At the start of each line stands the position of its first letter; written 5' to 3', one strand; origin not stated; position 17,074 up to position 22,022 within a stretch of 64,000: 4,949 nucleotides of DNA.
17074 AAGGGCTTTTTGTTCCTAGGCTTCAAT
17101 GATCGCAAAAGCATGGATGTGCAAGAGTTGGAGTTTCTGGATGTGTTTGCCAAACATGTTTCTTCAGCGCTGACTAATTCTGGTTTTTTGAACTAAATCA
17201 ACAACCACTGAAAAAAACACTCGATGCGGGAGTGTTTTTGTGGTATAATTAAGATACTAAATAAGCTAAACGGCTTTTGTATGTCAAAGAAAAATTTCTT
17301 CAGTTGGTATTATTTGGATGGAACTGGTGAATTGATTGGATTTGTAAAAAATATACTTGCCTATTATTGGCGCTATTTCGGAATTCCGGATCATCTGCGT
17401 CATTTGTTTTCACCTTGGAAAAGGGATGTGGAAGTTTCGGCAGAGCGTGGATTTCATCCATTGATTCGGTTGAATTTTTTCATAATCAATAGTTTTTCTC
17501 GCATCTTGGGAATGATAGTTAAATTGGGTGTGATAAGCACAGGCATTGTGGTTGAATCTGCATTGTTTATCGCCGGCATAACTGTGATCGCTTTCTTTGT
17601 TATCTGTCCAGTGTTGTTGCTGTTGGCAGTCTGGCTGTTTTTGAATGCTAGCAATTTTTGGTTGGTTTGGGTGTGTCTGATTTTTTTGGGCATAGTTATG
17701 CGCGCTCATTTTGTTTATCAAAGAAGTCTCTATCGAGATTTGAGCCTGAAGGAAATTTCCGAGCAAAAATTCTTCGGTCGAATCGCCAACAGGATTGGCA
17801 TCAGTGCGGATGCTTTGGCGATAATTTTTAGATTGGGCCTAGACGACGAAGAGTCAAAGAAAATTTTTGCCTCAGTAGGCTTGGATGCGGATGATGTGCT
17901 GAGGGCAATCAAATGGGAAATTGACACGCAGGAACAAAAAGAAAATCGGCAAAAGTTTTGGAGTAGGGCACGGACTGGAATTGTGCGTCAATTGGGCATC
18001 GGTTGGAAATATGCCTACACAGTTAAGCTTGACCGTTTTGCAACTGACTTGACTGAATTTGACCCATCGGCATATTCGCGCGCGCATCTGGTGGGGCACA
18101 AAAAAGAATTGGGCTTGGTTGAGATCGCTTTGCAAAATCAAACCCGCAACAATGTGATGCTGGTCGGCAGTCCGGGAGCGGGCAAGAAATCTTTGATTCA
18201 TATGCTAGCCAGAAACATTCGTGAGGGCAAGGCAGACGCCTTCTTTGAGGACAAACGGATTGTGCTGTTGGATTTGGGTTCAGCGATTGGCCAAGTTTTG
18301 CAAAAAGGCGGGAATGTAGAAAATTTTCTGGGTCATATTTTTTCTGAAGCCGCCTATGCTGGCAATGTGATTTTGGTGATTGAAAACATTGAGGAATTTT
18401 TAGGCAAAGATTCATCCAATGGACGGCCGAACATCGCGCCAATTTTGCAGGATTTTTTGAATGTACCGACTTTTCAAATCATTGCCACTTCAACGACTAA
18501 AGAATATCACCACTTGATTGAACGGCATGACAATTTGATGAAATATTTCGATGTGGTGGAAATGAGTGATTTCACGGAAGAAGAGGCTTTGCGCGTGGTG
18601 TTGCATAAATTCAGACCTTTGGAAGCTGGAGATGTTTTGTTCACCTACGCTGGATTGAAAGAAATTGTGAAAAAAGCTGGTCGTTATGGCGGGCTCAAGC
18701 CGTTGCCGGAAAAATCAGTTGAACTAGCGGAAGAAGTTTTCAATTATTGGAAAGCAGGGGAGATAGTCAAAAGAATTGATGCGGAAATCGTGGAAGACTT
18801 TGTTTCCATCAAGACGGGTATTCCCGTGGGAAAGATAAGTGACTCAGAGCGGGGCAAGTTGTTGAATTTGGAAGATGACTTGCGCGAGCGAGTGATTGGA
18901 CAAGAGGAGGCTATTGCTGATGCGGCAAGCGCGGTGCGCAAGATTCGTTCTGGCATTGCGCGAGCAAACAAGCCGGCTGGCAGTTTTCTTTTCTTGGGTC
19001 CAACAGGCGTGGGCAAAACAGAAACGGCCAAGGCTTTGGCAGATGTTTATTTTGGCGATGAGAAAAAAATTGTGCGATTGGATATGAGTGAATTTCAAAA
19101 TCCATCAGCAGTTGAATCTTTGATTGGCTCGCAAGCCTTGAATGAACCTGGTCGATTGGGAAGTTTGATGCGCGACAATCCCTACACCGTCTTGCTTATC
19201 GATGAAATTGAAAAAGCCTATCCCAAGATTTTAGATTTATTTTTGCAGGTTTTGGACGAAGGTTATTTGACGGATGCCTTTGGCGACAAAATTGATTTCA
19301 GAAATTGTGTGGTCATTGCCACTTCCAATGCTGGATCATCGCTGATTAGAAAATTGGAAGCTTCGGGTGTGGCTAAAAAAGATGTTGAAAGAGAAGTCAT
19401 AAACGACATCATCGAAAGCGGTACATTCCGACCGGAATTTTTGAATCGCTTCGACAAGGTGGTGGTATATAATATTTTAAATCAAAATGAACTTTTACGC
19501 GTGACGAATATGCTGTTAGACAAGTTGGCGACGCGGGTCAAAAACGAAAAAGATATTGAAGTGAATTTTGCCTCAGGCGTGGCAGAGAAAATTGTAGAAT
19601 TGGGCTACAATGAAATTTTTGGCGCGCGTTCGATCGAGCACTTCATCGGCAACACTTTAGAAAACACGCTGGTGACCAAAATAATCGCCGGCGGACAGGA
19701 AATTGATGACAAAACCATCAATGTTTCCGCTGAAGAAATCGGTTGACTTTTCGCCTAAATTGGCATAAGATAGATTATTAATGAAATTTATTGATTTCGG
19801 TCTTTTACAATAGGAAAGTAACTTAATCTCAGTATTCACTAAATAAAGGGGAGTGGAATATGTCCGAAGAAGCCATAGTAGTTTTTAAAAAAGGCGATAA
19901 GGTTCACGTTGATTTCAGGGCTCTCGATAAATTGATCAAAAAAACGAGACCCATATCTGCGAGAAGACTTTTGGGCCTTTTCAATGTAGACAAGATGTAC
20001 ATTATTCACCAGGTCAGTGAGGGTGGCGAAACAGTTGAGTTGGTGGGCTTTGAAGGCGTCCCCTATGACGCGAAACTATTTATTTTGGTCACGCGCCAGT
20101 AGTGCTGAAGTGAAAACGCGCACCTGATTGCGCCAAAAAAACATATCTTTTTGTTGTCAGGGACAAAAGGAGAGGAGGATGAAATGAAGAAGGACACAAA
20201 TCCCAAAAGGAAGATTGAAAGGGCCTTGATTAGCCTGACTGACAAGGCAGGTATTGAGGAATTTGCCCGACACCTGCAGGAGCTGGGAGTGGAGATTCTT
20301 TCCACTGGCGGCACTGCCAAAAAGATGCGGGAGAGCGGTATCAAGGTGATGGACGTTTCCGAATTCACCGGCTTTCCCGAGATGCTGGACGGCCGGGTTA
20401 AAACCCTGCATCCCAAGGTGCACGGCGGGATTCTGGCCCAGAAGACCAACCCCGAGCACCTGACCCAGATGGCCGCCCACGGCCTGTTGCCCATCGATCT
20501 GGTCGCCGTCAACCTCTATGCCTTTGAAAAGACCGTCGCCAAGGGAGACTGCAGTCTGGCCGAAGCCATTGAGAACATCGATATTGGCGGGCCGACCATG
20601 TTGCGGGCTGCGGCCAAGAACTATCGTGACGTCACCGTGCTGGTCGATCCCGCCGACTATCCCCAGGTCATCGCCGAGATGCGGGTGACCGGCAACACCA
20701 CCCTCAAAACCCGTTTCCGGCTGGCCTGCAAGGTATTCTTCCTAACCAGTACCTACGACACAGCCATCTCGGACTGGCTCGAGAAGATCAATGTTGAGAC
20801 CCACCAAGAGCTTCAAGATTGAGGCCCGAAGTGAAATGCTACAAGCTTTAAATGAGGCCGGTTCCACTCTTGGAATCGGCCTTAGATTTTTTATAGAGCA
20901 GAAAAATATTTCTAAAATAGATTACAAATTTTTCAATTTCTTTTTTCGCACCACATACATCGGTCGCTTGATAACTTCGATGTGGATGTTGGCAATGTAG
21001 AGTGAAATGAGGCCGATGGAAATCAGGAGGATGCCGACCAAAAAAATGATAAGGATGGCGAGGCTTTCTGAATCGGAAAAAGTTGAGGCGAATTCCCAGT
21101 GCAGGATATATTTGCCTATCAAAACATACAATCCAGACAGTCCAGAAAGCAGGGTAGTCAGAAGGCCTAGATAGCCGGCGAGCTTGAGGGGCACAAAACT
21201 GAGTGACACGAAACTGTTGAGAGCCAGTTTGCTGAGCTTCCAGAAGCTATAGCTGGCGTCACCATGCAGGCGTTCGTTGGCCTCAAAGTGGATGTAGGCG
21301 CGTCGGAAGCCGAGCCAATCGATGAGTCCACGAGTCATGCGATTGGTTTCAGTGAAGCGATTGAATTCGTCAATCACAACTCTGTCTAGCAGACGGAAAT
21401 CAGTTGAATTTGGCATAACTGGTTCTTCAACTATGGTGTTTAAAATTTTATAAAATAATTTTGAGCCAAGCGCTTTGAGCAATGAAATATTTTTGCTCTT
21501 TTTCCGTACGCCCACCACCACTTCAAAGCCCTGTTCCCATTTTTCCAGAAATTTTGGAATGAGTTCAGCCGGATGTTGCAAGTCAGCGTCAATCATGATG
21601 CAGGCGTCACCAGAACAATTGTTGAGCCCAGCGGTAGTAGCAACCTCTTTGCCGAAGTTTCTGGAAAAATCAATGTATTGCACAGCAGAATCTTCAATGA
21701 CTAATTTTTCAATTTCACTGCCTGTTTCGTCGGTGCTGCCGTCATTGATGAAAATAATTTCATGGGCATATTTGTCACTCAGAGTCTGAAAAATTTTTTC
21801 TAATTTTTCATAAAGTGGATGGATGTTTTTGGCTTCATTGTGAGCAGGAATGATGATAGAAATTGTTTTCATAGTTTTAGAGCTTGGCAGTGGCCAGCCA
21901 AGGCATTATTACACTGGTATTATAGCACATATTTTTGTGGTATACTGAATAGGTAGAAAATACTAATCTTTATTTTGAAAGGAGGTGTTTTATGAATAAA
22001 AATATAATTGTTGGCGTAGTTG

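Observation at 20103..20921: Strikingly GC-rich truncated purH (IMP cyclohydrolase domain only) with host-like expression signals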

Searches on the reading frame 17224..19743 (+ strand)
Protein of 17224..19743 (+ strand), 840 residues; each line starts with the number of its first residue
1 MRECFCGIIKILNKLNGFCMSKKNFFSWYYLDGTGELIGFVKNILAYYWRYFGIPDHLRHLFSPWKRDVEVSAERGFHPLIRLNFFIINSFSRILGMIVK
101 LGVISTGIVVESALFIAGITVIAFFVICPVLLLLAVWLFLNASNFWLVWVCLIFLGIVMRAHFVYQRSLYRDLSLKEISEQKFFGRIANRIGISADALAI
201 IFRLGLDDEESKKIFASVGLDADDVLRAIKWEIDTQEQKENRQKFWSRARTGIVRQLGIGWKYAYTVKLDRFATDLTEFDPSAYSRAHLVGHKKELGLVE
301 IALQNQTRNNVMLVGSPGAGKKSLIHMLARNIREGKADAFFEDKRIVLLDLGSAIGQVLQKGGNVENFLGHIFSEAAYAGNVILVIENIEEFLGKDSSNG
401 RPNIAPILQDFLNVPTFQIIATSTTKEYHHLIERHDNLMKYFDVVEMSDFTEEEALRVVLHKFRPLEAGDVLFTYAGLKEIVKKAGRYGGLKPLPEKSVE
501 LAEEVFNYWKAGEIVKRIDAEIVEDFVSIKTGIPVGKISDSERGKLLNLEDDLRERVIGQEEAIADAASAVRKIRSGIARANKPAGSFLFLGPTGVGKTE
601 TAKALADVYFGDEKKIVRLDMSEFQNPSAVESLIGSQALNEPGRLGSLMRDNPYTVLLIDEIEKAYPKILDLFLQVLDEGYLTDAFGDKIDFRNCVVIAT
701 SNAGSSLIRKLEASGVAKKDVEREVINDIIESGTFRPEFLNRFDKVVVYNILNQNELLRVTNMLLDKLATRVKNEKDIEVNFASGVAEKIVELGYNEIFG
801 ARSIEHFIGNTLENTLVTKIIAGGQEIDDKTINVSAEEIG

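Call 8: search_protein_families(library=pfam, proteins=[window:17224-19743:+])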
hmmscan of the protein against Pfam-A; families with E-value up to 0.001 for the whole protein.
window:17224-19743:+ (840 aa): 18 families
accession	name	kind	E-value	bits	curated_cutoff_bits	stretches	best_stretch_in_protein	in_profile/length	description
PF07724.20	AAA_2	-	1.5e-43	149.2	27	1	583-745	1-165/166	AAA domain (Cdc48 subfamily)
PF00004.35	AAA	-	2.5e-15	57.5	21.2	2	589-712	2-119/131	ATPase family associated with various cellular activities (AAA)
PF10431.15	ClpB_D2-small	-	2.9e-13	50.1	21.9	1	752-832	1-79/81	C-terminal, D2-small domain, of ClpB protein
PF07728.20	AAA_5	-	2e-11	44.5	22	1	588-705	2-125/139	AAA domain (dynein-related subfamily)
PF20720.3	nSTAND3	-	6.4e-07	29.6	27.2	0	306-336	15-45/155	Novel STAND NTPase 3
PF00158.32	Sigma54_activat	-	2.7e-06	27.6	20.2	1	568-702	5-142/168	Sigma-54 interaction domain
PF13401.12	AAA_22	-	3.4e-06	27.9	27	0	584-630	4-50/130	AAA domain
PF13191.12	AAA_16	-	7.2e-06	27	32.6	0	289-336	2-52/167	AAA ATPase domain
PF05673.19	DUF815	-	3.6e-05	23.5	23.8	0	303-334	48-79/249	Protein of unknown function (DUF815)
PF06414.18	Zeta_toxin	-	4.1e-05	23.6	22.3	0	309-333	17-41/199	Zeta toxin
PF12775.13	AAA_7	-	4.2e-05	23.6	25.8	0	587-637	35-85/181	P-loop containing dynein motor region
PF01078.27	Mg_chelatase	-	4.3e-05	23.4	20.3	0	290-331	6-45/207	Magnesium chelatase, subunit ChlI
PF01695.23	IstB_IS21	-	6.4e-05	23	24.1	0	306-347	90-132/238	IstB-like ATP binding protein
PF05729.18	NACHT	-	9.3e-05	22.7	26.7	0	311-463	3-164/167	NACHT domain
PF00005.33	ABC_tran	-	0.00015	22.8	25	0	302-336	5-39/137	ABC transporter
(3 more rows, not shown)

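Call 20: find_related_loci(query=window:17224-19743:+, collection=genome_contigs, flank=10000)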
Query window:17224-19743:+ (840 aa) in genome_contigs; peptide patterns used: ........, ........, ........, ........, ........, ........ (x = any residue, [..] = any of these).
153 stretches matched a pattern; 3 encode a relative of the query (tblastn E <= 1e-3); 3 distinct loci.
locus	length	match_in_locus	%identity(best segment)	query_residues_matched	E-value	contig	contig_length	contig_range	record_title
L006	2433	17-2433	36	28-698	5e-83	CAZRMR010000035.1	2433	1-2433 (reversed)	MAG TPA_asm: uncultured Candidatus Saccharibacteria bacterium isolate SRP290908_co1_98 genome assembly, contig: NODE_711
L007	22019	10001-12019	39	269-824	5e-63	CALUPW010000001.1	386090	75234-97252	MAG: Candidatus Gastranaerophilales bacterium isolate BRZ_FE__bin44 genome assembly, contig: BRZ_FE__NODE_15_length_3860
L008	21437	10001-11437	29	292-779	2e-51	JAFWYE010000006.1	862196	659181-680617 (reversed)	MAG: Bacilli bacterium isolate RGIG6178 Sheep_Rectum-1__c1181, whole genome shotgun sequence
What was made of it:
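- Tried and rejected: The genome_contigs scan with the ClpC-like neighbour found no close relative of the host (call 20).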

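Call 27: find_homologous_proteins(query=window:17224-19743:+, max_evalue=1e-50)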
Query window:17224-19743:+ (840 aa): 114 proteins with E <= 1e-50 among 8000 candidates.
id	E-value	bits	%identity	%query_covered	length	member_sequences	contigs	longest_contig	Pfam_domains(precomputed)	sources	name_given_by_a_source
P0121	0.0e+0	1824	100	98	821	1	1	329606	PF00158.33,PF07724.21,PF00004.36,PF13401.13,PF07728.21,PF10431.16,PF20720.4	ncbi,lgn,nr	ncbi:MAG: AAA family ATPase [Candidatus Moranbacteria bacterium]|nr:AAA family ATPase [Candidatus Mo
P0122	2.7e-239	815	47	96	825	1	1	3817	PF00158.33,PF07724.21,PF00004.36,PF05673.20,PF07728.21,PF10431.16,PF20720.4,PF13191.13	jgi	-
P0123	1.2e-237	809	46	98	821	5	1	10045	PF20030.6,PF00158.33,PF07724.21,PF12775.14,PF00004.36,PF13401.13,PF05673.20,PF07728.21,PF10431.16,PF20720.4,PF13191.13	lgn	-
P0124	2.2e-237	808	46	97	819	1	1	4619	PF20030.6,PF00004.36,PF13401.13,PF05673.20,PF07728.21,PF13191.13,PF00158.33,PF07724.21,PF12775.14,PF05729.19,PF10431.16,PF20720.4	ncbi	-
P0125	2.2e-235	802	46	96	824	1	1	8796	PF00158.33,PF07724.21,PF00004.36,PF05673.20,PF07728.21,PF10431.16,PF20720.4,PF13191.13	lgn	-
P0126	1.6e-232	792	45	98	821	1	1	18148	PF20030.6,PF07724.21,PF00004.36,PF13401.13,PF07728.21,PF10431.16,PF20720.4,PF13191.13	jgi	jgi:ATP-dependent Clp protease ATP-binding subunit ClpC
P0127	2.6e-231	788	45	96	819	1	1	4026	PF13173.13,PF20030.6,PF00004.36,PF13401.13,PF07728.21,PF13191.13,PF13479.13,PF07724.21,PF00005.34,PF12775.14,PF05729.19,PF13521.13,PF00910.29,PF10431.16,PF20720.4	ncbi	-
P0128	1.9e-230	785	44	96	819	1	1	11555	PF13173.13,PF13479.13,PF07724.21,PF00005.34,PF00004.36,PF13401.13,PF07728.21,PF10431.16,PF20720.4,PF13191.13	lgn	-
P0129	1.7e-225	769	45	95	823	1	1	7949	PF00158.33,PF07724.21,PF12775.14,PF05729.19,PF00004.36,PF13401.13,PF05673.20,PF07728.21,PF10431.16,PF20720.4,PF13191.13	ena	-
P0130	1.5e-224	766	46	96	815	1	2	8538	PF00158.33,PF07724.21,PF00004.36,PF13401.13,PF07728.21,PF10431.16,PF20720.4,PF13191.13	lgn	-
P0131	1.9e-224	766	44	98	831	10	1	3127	PF00158.33,PF07724.21,PF12775.14,PF05729.19,PF00004.36,PF13401.13,PF05673.20,PF07728.21,PF10431.16,PF20720.4,PF13191.13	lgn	-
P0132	1.7e-223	762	43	97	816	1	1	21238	PF13479.13,PF00158.33,PF07724.21,PF00004.36,PF13401.13,PF07728.21,PF10431.16,PF20720.4,PF13191.13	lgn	-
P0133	8.9e-223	760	45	96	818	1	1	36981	PF00158.33,PF07724.21,PF12775.14,PF00004.36,PF13401.13,PF05673.20,PF07728.21,PF10431.16,PF20720.4,PF13191.13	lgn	-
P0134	2.1e-222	759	43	96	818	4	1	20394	PF00158.33,PF07724.21,PF12775.14,PF00004.36,PF07728.21,PF01078.28,PF10431.16,PF20720.4,PF13191.13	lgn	-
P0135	3.1e-222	758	44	96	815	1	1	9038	PF07724.21,PF00004.36,PF05673.20,PF07728.21,PF10431.16,PF20720.4,PF13191.13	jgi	-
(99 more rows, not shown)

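Call 28: find_encoding_contigs(protein=P0121, flank=10000, max_places=4)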
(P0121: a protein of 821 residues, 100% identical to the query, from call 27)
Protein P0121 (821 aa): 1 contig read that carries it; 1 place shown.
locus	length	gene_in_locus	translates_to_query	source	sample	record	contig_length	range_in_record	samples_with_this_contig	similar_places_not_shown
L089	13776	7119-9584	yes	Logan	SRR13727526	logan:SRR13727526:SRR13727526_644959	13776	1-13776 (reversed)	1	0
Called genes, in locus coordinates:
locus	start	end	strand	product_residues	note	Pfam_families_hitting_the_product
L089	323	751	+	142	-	-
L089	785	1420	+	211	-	PF03575:Peptidase_S51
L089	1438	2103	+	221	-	PF02633:Creatininase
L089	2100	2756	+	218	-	PF00702:Hydrolase, PF13419:HAD_2, PF03031:NIF (weak), PF13242:Hydrolase_like (faint)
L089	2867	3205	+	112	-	-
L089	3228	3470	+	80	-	-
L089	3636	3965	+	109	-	PF04358:DsrC (weak)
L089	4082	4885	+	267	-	PF01263:Aldose_epim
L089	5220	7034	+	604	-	PF17159:MASE3, PF00989:PAS (weak), PF08448:PAS_4 (faint), PF13188:PAS_8, PF13426:PAS_9, PF24820:Diguanyl_cycl_sensor (faint)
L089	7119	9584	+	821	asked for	PF00158:Sigma54_activat (faint), PF20720:nSTAND3 (faint), PF13401:AAA_22 (faint), PF07724:AAA_2, PF00004:AAA, PF07728:AAA_5, PF10431:ClpB_D2-small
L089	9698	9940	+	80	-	-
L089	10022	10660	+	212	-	PF02142:MGS, PF01808:AICARFT_IMPCHas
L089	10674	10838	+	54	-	-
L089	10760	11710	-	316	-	PF00535:Glycos_transf_2, PF10111:Glyco_tranf_2_2 (weak)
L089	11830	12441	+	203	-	-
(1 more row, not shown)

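Call 29: find_encoding_contigs(protein=P0133, flank=6000, max_places=2)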
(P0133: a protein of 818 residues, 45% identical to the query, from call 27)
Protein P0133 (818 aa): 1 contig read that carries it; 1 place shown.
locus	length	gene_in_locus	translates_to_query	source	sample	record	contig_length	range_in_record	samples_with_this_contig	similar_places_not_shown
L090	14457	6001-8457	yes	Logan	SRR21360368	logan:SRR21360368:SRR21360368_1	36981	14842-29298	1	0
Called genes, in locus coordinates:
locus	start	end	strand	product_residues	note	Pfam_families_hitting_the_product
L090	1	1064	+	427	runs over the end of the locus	PF02518:HATPase_c (faint), PF13589:HATPase_c_3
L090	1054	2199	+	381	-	PF13439:Glyco_transf_4, PF20706:GT4-conflict, PF00534:Glycos_transf_1, PF13692:Glyco_trans_1_4, PF13524:Glyco_trans_1_2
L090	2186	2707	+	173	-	-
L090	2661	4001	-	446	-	-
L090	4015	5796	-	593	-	-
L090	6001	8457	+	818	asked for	PF00158:Sigma54_activat (faint), PF05673:DUF815 (faint), PF12775:AAA_7 (faint), PF13191:AAA_16 (weak), PF00004:AAA (weak), PF07724:AAA_2, PF07728:AAA_5, PF10431:ClpB_D2-small, +2 more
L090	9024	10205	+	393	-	PF13439:Glyco_transf_4, PF13579:Glyco_trans_4_4 (weak), PF00534:Glycos_transf_1, PF13692:Glyco_trans_1_4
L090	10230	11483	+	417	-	PF00534:Glycos_transf_1, PF13692:Glyco_trans_1_4, PF13524:Glyco_trans_1_2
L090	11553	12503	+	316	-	PF00106:adh_short (faint), PF01073:3Beta_HSD, PF01370:Epimerase, PF02719:Polysacc_synt_2, PF04321:RmlD_sub_bind, PF07993:NAD_binding_4, PF08659:KR (weak), PF16363:GDP_Man_Dehyd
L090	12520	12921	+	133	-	PF05635:23S_rRNA_IVP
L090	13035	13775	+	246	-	PF01061:ABC2_membrane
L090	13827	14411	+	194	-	PF01909:NTP_transf_2, PF18765:Polbeta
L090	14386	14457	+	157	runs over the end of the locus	PF05168:HEPN (weak)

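Call 30: find_encoding_contigs(protein=P0126, flank=6000, max_places=2)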
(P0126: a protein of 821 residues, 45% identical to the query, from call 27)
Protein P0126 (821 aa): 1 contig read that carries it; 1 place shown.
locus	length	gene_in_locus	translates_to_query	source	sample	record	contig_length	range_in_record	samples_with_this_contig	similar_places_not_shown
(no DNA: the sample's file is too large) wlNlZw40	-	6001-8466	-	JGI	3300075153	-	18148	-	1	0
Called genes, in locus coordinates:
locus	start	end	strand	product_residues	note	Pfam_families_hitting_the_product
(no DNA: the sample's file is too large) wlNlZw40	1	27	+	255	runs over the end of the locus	-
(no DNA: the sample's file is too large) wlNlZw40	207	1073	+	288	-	PF04909:Amidohydro_2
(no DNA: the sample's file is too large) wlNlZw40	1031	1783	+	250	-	PF04127:DFP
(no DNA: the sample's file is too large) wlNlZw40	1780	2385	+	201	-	PF02441:Flavoprotein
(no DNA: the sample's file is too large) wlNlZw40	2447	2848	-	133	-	-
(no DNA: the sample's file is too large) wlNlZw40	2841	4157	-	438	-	-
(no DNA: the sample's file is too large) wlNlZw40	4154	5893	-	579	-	PF13231:PMT_2 (weak)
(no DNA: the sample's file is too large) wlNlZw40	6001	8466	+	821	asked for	PF13191:AAA_16 (faint), PF20030:bpMoxR (faint), PF20720:nSTAND3 (faint), PF13401:AAA_22 (faint), PF07724:AAA_2, PF00004:AAA (weak), PF07728:AAA_5 (weak), PF10431:ClpB_D2-small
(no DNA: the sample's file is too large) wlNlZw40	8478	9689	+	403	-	PF00534:Glycos_transf_1, PF13692:Glyco_trans_1_4, PF13524:Glyco_trans_1_2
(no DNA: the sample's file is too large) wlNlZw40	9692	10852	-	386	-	PF00149:Metallophos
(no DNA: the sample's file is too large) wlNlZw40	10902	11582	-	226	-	-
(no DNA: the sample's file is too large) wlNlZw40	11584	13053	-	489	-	PF09913:DUF2142, PF02366:PMT, PF13231:PMT_2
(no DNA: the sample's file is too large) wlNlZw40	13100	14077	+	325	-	PF01073:3Beta_HSD, PF01370:Epimerase, PF02719:Polysacc_synt_2, PF04321:RmlD_sub_bind, PF07993:NAD_binding_4, PF08659:KR, PF16363:GDP_Man_Dehyd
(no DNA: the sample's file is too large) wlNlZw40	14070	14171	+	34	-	?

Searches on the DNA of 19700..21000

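Call 69: search_rna_families(source=window, start=19700, end=21000, threshold=evalue, max_evalue=1)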
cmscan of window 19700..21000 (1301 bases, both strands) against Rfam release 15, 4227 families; matches with E-value up to 1: 2.
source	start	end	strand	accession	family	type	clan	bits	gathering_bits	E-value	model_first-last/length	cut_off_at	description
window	20198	20221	-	RF01354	CRISPR-DR45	Gene; CRISPR;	-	28.1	37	0.019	1-24/24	no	CRISPR RNA direct repeat element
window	20195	20221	-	RF01338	CRISPR-DR25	Gene; CRISPR;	CL00014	21.3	36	0.28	1-25/25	no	CRISPR RNA direct repeat element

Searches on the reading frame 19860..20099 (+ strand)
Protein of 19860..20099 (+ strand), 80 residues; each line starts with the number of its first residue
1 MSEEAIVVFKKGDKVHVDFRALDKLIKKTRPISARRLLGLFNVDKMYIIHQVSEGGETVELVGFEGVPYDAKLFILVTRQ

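Call 8: search_protein_families(library=pfam, proteins=[window:19860-20099:+])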
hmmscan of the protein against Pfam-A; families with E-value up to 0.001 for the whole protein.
window:19860-20099:+ (80 aa): 0 families

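Call 9: search_protein_families(library=ncbifam, proteins=[window:19860-20099:+], max_evalue=0.01)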
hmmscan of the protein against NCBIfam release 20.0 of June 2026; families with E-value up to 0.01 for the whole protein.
window:19860-20099:+ (80 aa): 0 families

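Call 58: search_protein_families(library=pfam, proteins=[L094:1608-2636:-], max_evalue=0.0001)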
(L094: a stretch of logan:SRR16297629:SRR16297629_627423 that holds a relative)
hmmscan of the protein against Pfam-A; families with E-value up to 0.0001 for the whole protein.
L094:1608-2636:- (343 aa): 0 families

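Call 67: find_homologous_proteins(query=window:19860-20099:+, max_evalue=0.001)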
Query window:19860-20099:+ (80 aa): 1 proteins with E <= 0.001 among 2 candidates.
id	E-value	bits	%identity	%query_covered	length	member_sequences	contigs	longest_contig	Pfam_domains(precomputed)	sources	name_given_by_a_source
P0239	4.2e-44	165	100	100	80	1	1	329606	-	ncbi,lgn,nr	ncbi:MAG: hypothetical protein Q7T51_03655 [Candidatus Moranbacteria bacterium]|nr:hypothetical prot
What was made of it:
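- Tried and rejected: The upstream 80-aa gene has no homologs at all, so it gives no clue to a shared island (call 67).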

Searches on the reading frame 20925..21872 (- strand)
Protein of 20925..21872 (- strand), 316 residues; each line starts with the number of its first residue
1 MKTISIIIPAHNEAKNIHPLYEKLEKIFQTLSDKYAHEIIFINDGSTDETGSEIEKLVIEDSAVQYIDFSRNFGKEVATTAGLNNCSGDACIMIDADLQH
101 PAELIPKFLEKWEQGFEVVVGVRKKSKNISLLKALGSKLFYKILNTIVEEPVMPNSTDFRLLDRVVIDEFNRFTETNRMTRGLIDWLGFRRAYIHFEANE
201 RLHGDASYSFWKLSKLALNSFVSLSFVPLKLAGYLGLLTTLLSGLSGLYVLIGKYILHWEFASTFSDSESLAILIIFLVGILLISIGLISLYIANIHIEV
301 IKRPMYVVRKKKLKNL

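Call 8: search_protein_families(library=pfam, proteins=[window:20925-21872:-])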
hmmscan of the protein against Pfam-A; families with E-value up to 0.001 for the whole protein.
window:20925-21872:- (316 aa): 2 families
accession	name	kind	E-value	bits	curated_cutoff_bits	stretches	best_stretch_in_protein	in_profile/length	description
PF00535.33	Glycos_transf_2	-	3.7e-30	105.5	23.3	1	5-168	1-165/168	Glycosyl transferase family 2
PF10111.15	Glyco_tranf_2_2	-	1.6e-06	28.3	27.3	1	5-98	1-92/276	Glycosyltransferase like family 2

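Call 58: search_protein_families(library=pfam, proteins=[L094:1608-2636:-], max_evalue=0.0001)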
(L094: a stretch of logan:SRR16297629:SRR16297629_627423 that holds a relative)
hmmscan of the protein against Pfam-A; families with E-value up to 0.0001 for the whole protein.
L094:1608-2636:- (343 aa): 0 families
